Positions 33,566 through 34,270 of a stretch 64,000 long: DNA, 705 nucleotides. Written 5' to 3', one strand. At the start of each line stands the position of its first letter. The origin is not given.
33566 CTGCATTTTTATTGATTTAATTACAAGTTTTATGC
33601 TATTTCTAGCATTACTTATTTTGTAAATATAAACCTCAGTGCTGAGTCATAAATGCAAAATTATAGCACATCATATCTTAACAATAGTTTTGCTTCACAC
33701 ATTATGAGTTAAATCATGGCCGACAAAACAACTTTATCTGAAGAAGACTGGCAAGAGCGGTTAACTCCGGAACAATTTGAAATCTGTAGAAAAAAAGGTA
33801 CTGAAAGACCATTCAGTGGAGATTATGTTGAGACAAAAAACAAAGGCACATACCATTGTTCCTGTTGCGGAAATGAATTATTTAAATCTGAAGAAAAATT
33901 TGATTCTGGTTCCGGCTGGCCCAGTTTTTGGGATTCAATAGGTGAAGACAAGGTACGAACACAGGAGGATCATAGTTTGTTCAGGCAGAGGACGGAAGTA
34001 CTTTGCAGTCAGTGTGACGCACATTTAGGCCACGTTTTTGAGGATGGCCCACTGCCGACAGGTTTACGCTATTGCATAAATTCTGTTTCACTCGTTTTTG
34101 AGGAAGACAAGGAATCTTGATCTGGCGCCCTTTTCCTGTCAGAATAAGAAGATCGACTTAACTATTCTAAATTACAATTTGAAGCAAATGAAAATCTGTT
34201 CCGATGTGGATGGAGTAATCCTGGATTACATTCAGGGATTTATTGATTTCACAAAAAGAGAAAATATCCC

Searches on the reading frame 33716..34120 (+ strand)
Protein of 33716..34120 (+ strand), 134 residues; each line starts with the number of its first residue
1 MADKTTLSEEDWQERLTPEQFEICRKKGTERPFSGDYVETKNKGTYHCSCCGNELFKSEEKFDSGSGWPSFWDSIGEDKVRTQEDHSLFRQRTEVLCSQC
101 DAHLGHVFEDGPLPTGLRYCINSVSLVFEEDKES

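Call 22: search_protein_families(library=pfam, proteins=[window:33716-34120:+], max_evalue=0.00001)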
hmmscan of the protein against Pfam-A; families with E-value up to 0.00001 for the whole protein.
window:33716-34120:+ (134 aa): 2 families
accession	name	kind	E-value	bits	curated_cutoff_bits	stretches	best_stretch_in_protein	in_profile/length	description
PF01641.26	SelR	-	1.6e-52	176.8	24.9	1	16-129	1-115/116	SelR domain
PF24046.1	At4g08330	-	1.9e-06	28.4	27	0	84-113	68-97/129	At4g08330 beta-tent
